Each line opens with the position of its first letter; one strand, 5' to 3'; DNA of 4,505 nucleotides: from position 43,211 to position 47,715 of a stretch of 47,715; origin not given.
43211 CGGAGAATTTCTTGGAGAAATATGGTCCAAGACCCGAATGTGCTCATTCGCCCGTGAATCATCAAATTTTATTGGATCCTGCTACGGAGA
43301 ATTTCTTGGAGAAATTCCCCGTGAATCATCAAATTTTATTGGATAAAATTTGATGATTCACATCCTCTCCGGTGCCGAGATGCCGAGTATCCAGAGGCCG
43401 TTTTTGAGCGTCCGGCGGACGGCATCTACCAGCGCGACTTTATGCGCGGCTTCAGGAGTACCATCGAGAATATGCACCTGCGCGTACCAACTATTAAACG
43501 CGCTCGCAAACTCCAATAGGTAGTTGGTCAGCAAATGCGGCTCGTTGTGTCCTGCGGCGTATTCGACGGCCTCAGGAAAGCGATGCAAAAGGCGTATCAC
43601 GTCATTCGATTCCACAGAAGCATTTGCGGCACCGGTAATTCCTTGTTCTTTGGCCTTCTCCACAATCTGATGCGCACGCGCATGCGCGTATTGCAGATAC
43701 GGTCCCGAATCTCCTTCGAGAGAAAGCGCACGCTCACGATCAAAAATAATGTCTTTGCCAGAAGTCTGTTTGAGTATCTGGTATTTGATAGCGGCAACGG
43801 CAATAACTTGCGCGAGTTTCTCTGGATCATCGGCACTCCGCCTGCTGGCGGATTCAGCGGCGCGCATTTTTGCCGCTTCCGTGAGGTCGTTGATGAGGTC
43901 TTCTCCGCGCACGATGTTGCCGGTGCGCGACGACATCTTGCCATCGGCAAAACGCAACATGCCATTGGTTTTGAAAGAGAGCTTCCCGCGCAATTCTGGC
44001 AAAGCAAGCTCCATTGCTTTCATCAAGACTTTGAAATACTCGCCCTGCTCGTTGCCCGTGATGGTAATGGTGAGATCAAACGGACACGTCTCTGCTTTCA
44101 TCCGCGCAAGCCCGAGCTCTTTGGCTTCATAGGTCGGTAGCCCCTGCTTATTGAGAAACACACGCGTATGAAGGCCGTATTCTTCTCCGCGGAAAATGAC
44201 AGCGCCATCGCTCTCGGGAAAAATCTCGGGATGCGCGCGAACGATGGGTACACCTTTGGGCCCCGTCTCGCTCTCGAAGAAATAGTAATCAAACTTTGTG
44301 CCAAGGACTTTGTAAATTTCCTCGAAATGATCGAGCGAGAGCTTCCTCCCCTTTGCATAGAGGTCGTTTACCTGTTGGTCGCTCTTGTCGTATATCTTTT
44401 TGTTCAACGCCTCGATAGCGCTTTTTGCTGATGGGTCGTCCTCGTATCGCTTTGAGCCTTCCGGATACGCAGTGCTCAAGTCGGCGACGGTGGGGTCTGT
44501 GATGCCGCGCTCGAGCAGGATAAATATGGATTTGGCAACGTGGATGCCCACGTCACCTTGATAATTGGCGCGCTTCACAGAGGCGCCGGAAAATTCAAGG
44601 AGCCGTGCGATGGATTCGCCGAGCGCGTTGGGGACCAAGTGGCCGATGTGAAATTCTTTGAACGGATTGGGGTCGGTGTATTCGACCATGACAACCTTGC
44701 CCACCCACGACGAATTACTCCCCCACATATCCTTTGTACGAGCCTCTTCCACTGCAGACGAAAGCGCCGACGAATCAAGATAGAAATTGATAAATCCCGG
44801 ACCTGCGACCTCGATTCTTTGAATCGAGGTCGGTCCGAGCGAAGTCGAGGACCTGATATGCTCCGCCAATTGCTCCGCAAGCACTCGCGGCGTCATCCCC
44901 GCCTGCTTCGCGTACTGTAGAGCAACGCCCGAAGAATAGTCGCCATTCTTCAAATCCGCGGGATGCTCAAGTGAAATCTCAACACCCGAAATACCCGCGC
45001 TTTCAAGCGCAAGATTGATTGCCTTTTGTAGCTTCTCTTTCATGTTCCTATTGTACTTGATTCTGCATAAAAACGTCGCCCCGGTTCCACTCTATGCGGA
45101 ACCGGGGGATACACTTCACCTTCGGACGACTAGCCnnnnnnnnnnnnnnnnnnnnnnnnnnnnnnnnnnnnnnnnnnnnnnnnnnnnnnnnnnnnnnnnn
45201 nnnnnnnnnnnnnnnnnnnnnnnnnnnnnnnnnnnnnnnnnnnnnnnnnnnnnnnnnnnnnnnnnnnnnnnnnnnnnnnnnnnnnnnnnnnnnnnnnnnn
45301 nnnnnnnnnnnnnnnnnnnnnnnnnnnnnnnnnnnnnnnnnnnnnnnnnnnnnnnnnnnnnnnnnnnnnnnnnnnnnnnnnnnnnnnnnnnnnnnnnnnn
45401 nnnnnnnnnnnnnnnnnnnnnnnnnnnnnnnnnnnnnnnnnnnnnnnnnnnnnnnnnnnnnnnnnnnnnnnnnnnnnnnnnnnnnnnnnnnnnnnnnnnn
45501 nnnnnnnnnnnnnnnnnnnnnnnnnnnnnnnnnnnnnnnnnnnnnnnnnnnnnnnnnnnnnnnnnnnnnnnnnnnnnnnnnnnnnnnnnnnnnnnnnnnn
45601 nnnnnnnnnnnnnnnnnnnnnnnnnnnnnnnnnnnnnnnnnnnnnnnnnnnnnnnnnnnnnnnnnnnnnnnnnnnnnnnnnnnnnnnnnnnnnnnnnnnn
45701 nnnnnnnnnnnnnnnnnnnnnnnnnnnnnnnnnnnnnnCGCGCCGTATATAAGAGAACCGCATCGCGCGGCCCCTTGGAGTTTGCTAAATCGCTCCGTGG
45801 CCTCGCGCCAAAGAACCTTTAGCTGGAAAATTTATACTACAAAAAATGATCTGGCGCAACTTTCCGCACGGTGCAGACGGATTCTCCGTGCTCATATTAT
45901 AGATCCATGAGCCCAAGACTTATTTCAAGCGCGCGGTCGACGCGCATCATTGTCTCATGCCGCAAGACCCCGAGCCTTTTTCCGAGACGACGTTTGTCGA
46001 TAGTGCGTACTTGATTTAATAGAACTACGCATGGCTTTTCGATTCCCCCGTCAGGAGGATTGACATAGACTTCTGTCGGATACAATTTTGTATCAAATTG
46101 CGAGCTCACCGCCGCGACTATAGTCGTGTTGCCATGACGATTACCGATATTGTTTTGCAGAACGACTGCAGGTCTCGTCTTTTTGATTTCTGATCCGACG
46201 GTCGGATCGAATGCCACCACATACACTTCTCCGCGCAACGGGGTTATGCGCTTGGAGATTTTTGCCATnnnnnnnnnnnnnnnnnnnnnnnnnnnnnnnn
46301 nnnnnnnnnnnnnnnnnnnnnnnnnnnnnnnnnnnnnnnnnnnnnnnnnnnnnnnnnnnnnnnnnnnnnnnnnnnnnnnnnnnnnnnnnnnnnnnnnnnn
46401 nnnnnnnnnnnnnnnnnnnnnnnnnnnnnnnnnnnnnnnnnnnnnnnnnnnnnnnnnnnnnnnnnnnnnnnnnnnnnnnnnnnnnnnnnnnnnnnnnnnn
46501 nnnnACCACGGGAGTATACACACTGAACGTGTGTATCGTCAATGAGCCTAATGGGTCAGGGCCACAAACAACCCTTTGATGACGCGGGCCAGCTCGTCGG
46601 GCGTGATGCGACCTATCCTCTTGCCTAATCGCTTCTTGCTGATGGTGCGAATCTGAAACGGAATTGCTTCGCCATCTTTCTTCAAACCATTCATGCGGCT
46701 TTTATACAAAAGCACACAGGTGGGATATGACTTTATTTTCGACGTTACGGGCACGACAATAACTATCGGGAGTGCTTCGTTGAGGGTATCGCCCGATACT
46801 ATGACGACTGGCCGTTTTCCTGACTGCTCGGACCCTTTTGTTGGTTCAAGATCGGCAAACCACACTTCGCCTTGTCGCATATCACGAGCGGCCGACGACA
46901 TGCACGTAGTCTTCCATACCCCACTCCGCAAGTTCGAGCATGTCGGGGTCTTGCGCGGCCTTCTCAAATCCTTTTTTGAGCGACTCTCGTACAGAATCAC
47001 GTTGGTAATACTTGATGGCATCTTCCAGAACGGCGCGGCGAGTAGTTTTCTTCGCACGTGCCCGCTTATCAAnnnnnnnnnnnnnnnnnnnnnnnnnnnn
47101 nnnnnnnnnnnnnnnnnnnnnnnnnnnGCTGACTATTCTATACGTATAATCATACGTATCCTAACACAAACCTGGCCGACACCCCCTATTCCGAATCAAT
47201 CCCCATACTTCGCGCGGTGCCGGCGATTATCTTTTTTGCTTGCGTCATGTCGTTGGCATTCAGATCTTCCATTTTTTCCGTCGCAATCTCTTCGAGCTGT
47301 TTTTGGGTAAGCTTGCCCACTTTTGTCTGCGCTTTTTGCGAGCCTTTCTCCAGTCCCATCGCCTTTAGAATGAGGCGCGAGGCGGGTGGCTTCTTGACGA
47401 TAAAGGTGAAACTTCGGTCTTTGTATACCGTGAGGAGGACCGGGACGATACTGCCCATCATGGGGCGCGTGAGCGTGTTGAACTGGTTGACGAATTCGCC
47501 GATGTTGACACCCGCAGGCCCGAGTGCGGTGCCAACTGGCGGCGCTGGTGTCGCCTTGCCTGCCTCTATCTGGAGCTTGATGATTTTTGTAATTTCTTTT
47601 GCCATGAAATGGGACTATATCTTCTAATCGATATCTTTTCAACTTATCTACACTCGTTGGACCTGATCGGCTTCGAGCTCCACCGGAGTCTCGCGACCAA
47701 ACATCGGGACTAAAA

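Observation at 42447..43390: HAD hydrolase gene bracketed by 96-nt direct repeats that copy the argS 3' end plus a double hairpin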

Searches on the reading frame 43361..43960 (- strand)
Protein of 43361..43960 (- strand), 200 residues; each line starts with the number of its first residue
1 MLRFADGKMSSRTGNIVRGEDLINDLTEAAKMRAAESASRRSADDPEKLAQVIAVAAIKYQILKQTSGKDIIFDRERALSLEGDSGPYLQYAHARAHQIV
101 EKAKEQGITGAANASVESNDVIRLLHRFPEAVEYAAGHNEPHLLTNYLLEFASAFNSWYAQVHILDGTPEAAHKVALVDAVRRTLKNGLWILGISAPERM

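Call 31: find_homologous_proteins(query=window:43361-43960:-, max_evalue=1e-30)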
Query window:43361-43960:- (200 aa): 237 proteins with E <= 1e-30 among 1172 candidates; the best 120 are listed.
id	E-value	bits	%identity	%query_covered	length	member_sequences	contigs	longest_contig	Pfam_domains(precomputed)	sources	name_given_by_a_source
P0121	4.7e-99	348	81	100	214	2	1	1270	PF05746.22,PF00750.26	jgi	-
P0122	6.6e-93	328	79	100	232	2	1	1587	PF05746.22,PF00750.26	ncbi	-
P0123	2.3e-90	319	76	100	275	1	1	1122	PF05746.22,PF00750.26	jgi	-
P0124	2.6e-89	316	75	100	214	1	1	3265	PF05746.22,PF00750.26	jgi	jgi:arginyl-tRNA synthetase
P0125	1.7e-88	313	76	100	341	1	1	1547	PF05746.22,PF00750.26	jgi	jgi:arginyl-tRNA synthetase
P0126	1.0e-86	307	76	96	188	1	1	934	PF05746.22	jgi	-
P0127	1.8e-83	297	83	85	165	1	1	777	PF05746.22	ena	-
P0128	2.8e-80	286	70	100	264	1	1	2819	PF05746.22,PF00750.26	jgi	jgi:arginyl-tRNA synthetase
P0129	6.6e-79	282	70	100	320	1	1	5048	PF05746.22,PF00750.26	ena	-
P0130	2.0e-78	280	69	100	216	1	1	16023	PF05746.22,PF00750.26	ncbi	-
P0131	5.1e-77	276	68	100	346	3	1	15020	PF05746.22,PF00750.26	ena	-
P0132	1.4e-76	274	70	96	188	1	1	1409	PF05746.22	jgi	-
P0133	1.8e-76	274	66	100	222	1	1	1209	PF05746.22,PF00750.26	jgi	jgi:arginyl-tRNA synthetase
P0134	1.5e-75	271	67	100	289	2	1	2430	PF05746.22,PF00750.26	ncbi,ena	-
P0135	2.1e-75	271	67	100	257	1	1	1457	PF05746.22,PF00750.26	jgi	jgi:arginyl-tRNA synthetase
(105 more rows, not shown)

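Call 33: find_encoding_contigs(protein=P0121, flank=4000, max_places=5)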
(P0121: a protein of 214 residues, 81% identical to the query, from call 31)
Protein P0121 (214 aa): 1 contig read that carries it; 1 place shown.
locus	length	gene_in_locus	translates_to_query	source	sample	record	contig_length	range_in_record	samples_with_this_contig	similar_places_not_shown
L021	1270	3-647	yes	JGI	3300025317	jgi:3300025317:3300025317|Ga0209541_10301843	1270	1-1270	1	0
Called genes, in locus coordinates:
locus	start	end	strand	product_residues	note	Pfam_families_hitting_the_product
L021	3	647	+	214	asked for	PF00750:tRNA-synt_1d, PF05746:DALR_1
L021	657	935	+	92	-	-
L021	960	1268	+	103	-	?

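Call 34: find_encoding_contigs(protein=P0122, flank=4000, max_places=5)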
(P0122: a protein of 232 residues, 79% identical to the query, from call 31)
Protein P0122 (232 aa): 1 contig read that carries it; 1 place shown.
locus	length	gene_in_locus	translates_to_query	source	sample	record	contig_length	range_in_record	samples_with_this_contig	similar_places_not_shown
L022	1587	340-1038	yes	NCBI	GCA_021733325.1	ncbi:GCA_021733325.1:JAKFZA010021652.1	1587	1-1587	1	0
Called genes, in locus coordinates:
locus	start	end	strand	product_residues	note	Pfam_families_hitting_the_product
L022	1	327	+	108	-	?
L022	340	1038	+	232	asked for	PF00750:tRNA-synt_1d (weak), PF05746:DALR_1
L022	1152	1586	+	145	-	?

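Call 35: find_encoding_contigs(protein=P0124, flank=4000, max_places=5)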
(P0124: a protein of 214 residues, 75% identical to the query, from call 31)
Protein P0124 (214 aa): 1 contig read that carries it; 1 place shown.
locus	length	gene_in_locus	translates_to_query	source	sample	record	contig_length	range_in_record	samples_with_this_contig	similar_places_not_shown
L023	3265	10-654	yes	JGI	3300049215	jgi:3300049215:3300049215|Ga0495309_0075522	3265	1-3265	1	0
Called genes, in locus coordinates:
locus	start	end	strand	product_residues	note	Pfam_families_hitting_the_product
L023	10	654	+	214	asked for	PF00750:tRNA-synt_1d (weak), PF05746:DALR_1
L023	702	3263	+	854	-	?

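Call 36: find_encoding_contigs(protein=P0125, flank=4000, max_places=5)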
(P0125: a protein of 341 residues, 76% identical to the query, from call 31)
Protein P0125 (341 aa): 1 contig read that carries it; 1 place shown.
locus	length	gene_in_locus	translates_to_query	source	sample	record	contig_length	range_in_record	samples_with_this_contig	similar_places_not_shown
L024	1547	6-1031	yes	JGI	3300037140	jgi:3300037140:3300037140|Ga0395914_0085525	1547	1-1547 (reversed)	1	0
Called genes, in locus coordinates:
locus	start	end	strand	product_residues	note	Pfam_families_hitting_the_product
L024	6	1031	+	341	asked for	PF00750:tRNA-synt_1d, PF05746:DALR_1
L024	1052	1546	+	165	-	?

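Call 52: find_encoding_contigs(protein=P0127, flank=3000, max_places=4)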
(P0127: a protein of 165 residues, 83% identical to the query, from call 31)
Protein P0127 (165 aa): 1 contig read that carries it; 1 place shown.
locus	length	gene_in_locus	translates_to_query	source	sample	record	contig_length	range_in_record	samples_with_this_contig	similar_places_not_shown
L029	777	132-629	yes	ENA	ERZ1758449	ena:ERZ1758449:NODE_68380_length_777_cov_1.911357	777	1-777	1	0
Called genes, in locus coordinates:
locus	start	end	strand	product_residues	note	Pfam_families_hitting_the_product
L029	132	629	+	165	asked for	PF05746:DALR_1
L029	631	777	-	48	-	?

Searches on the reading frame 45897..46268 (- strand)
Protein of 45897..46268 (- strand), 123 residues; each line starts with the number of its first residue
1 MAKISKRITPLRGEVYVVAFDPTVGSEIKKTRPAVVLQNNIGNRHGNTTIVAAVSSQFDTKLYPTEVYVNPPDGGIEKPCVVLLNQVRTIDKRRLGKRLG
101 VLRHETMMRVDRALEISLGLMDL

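Call 64: search_protein_families(library=pfam, proteins=[window:45897-46268:-], max_evalue=0.01)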
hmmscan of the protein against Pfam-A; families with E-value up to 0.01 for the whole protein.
window:45897-46268:- (123 aa): 1 family
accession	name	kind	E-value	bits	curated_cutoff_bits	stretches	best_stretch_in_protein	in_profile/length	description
PF02452.23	PemK_toxin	-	9e-32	110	23.1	1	12-118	2-109/109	PemK-like, MazF-like toxin of type II toxin-antitoxin system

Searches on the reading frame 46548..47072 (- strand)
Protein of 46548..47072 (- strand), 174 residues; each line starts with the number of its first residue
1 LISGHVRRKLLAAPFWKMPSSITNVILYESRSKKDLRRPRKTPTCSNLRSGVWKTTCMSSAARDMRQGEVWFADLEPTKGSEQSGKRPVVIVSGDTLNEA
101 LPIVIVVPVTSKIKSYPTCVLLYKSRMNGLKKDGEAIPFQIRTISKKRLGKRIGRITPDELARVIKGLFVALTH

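Call 64: search_protein_families(library=pfam, proteins=[window:46548-47072:-], max_evalue=0.01)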
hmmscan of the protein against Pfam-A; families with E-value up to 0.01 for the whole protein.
window:46548-47072:- (174 aa): 1 family
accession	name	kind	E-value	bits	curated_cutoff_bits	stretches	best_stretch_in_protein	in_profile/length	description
PF02452.23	PemK_toxin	-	4.3e-28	98.1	23.1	1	66-168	1-105/109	PemK-like, MazF-like toxin of type II toxin-antitoxin system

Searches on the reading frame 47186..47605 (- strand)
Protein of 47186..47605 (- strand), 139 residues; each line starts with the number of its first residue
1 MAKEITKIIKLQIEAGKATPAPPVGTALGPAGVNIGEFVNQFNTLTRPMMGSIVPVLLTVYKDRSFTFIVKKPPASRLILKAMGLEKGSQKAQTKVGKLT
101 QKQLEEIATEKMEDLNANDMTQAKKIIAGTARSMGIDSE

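Call 67: search_protein_families(library=pfam, proteins=[window:47186-47605:-], max_evalue=0.001)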
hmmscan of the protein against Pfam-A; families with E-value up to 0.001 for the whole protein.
window:47186-47605:- (139 aa): 2 families
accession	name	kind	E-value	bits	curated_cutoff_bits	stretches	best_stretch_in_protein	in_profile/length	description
PF03946.19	Ribosomal_L11_N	-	2.5e-25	88.4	32.9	1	9-66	1-58/58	Ribosomal protein L11, N-terminal domain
PF00298.24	Ribosomal_L11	-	7.8e-25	87.5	21.4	1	71-136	1-67/69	Ribosomal protein L11, RNA binding domain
